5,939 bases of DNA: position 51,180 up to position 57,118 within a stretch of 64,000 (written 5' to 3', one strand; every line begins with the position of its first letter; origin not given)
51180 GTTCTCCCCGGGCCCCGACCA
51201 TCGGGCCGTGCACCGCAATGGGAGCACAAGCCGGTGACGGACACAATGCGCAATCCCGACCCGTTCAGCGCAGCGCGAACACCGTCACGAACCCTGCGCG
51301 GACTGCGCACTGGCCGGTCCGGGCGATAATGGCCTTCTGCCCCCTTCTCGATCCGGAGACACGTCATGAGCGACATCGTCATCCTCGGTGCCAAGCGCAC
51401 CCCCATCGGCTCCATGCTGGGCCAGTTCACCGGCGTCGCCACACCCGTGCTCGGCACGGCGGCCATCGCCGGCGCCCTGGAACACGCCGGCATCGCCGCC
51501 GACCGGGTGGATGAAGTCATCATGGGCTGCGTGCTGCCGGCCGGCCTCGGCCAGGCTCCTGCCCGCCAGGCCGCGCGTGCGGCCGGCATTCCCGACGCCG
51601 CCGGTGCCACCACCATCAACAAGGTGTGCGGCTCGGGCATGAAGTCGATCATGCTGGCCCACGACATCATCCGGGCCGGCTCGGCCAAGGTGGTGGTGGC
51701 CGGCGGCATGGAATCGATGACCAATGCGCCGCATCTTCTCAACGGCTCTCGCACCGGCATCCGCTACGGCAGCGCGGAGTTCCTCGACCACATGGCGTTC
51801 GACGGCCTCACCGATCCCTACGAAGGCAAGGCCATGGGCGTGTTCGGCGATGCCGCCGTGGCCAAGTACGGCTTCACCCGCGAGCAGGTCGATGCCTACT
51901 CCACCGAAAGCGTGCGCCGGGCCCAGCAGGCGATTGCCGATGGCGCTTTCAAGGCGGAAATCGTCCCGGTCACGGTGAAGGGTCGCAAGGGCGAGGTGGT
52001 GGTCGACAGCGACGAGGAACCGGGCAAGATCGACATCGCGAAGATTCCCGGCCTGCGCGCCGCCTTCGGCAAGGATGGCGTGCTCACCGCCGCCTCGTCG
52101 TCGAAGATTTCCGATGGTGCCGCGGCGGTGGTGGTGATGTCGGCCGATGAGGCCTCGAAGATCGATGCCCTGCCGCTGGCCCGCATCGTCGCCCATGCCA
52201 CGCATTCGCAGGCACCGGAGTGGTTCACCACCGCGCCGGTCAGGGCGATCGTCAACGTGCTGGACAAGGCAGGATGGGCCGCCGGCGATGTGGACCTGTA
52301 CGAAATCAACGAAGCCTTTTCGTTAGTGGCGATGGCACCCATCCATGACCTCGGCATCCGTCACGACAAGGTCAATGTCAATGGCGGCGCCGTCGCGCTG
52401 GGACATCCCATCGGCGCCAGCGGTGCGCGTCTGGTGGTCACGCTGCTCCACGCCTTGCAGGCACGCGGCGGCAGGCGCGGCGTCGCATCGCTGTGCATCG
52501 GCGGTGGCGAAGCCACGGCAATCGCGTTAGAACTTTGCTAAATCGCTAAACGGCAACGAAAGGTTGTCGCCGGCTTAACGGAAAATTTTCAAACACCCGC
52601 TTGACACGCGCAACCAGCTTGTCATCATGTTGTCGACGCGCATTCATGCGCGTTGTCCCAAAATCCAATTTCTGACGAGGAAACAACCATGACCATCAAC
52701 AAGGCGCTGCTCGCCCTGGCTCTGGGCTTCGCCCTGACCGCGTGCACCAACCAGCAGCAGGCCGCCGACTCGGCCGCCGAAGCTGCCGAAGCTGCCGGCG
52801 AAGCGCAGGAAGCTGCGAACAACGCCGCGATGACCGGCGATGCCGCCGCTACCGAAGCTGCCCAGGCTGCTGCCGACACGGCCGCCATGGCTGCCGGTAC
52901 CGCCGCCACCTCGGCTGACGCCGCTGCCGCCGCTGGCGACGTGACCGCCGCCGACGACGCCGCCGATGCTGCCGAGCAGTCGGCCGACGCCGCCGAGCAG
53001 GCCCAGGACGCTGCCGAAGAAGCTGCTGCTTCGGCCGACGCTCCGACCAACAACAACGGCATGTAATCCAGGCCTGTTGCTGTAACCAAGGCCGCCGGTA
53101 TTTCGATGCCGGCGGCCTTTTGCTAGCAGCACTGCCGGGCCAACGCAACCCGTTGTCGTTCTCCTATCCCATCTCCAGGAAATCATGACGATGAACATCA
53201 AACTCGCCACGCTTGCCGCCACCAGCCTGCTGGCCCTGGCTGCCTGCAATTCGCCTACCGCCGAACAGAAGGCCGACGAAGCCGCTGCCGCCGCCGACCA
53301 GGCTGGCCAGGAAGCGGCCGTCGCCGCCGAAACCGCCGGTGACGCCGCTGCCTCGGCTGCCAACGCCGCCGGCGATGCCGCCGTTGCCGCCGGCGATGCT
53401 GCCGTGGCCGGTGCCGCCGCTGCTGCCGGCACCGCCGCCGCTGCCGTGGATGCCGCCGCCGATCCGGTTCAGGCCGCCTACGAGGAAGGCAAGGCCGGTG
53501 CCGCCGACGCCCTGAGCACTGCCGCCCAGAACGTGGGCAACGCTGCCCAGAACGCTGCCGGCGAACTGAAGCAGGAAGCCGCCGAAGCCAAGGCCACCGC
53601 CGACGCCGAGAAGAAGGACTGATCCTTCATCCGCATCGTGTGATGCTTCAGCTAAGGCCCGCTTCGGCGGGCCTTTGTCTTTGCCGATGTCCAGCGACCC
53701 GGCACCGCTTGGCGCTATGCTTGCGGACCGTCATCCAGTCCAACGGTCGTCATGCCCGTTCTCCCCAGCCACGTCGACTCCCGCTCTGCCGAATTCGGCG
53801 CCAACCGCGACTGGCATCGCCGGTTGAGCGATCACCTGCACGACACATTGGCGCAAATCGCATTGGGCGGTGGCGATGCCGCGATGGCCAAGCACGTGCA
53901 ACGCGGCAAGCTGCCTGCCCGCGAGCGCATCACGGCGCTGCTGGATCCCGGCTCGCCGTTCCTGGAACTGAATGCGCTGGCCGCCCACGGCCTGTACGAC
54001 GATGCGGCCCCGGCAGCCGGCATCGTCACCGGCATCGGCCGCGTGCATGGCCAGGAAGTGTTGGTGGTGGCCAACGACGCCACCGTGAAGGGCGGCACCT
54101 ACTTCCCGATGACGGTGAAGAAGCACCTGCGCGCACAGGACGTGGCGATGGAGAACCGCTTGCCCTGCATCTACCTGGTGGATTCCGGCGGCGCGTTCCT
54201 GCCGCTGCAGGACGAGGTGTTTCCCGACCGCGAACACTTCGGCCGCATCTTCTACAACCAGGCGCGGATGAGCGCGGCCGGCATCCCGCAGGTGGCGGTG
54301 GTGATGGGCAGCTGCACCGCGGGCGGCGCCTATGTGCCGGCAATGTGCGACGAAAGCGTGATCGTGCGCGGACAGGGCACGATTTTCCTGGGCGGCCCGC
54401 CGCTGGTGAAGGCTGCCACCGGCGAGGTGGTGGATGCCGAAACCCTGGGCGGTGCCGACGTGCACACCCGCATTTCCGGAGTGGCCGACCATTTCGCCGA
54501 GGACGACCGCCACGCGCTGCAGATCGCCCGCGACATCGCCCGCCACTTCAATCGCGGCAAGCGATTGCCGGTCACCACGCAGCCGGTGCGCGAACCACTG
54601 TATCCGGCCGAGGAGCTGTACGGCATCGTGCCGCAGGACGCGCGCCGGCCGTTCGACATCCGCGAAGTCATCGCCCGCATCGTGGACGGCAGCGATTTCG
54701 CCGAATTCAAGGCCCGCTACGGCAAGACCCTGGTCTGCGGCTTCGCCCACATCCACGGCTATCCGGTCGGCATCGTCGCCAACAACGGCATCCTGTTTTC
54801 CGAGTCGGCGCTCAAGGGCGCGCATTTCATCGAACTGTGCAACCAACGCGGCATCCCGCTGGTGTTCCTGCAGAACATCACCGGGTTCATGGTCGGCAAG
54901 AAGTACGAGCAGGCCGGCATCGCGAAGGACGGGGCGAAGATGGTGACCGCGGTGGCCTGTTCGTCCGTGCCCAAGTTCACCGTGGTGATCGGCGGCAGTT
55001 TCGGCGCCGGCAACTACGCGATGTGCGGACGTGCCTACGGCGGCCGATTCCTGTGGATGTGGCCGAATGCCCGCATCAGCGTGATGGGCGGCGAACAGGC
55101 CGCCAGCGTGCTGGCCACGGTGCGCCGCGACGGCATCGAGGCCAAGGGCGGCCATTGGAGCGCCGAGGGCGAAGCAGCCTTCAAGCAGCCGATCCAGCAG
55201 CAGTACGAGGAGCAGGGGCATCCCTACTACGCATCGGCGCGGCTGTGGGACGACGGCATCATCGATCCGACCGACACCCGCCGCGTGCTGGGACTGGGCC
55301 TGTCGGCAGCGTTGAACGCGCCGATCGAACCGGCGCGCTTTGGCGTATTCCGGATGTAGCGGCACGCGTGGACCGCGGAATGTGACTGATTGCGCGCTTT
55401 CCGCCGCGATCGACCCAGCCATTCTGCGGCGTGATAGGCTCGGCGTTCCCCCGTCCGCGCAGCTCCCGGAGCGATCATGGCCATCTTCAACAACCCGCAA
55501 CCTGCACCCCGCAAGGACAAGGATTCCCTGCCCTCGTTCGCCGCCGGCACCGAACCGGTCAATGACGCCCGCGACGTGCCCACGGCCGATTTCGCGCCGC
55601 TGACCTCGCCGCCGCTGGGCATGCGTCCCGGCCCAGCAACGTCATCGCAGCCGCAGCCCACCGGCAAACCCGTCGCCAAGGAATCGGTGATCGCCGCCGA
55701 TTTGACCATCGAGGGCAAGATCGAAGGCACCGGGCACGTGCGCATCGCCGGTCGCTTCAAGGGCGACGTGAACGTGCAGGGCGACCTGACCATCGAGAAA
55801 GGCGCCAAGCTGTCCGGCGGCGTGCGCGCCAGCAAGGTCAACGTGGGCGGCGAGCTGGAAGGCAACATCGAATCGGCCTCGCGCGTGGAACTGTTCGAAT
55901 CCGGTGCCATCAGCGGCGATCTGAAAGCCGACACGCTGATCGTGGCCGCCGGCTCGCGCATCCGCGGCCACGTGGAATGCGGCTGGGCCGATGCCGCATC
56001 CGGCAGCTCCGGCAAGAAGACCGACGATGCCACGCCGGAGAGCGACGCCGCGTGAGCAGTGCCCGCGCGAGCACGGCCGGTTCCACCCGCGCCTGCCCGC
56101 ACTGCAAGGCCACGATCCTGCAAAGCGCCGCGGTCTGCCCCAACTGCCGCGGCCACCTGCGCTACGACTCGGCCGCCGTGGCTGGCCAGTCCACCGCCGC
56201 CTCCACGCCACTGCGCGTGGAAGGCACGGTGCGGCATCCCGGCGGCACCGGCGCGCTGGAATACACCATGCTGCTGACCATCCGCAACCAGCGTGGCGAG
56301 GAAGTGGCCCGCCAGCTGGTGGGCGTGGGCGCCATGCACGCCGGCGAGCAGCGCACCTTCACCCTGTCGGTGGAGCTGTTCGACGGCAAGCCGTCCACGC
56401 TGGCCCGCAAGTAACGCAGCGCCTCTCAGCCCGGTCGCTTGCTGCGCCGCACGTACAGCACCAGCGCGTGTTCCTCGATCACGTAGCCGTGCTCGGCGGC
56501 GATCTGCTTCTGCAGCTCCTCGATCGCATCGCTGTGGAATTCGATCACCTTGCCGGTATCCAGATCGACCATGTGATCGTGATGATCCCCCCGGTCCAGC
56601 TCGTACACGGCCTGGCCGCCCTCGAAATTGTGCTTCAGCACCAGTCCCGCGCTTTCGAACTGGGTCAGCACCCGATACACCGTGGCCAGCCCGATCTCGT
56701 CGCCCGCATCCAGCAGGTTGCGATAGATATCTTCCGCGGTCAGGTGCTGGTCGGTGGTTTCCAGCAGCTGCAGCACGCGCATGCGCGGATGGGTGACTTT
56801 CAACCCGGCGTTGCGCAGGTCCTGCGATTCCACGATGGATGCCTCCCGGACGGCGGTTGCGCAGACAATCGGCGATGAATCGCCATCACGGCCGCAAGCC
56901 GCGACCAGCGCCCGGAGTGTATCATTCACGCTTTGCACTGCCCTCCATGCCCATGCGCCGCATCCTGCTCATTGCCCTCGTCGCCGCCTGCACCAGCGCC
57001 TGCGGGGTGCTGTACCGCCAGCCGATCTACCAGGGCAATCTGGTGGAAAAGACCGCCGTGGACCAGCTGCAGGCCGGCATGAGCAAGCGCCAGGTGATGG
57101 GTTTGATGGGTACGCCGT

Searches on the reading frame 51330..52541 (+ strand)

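Call 63: search_protein_families(library=pfam, proteins=[window:51330-52541:+], max_evalue=0.001)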
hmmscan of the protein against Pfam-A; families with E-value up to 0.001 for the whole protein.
window:51330-52541:+ (403 aa): 4 families
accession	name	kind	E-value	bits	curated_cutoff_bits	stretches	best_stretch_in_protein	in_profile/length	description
PF00108.29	Thiolase_N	-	4.2e-80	269.3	26.4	1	16-272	1-259/260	Thiolase, N-terminal domain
PF02803.24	Thiolase_C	-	1.5e-44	151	27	1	282-401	3-122/123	Thiolase, C-terminal domain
PF22691.2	Thiolase_C_1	-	2.4e-06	27.8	28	1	286-343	3-60/144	Thiolase C-terminal domain-like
PF00109.32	ketoacyl-synt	-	0.00061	19.9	20.8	0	93-141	167-215/252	Beta-ketoacyl synthase, N-terminal domain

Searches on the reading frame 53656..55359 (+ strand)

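Call 63: search_protein_families(library=pfam, proteins=[window:53656-55359:+], max_evalue=0.001)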
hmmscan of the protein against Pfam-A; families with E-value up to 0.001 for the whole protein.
window:53656-55359:+ (567 aa): 3 families
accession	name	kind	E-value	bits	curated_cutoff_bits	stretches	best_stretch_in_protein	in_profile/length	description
PF01039.27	Carboxyl_trans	-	5.1e-159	530.5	22.3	1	80-557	2-483/493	Carboxyl transferase domain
PF03255.19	ACCA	-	1.2e-12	48.1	23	1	121-236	92-212/310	Acetyl co-enzyme A carboxylase carboxyltransferase-like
PF06833.16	MdcE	-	6.5e-05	23.2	32.7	0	164-225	23-84/196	Malonate decarboxylase gamma subunit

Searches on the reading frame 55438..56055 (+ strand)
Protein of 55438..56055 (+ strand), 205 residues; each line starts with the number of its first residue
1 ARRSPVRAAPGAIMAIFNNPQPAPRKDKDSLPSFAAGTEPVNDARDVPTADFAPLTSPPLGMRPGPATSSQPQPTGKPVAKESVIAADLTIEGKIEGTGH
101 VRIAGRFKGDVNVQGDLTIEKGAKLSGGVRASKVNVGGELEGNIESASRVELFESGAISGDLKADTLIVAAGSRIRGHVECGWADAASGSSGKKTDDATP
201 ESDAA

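Call 63: search_protein_families(library=pfam, proteins=[window:55438-56055:+], max_evalue=0.001)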
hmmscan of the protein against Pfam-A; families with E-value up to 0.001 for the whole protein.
window:55438-56055:+ (205 aa): 1 family
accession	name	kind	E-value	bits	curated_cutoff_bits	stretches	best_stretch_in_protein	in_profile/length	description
PF04519.19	Bactofilin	-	1.2e-22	80.4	27.9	1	83-179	1-97/98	Polymer-forming cytoskeletal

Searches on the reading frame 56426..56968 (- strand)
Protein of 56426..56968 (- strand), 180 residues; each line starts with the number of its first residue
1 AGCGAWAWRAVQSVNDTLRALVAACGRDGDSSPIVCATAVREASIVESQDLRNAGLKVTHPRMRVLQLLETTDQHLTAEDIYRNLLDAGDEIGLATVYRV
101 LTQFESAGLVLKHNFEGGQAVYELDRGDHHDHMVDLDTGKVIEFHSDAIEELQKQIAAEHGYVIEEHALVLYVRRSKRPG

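Call 63: search_protein_families(library=pfam, proteins=[window:56426-56968:-], max_evalue=0.001)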
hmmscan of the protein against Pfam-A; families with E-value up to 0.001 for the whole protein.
window:56426-56968:- (180 aa): 1 family
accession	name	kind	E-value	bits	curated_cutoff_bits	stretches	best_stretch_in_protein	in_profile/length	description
PF01475.25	FUR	-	4.1e-42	143.6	23.1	1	54-172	2-121/121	Ferric uptake regulator family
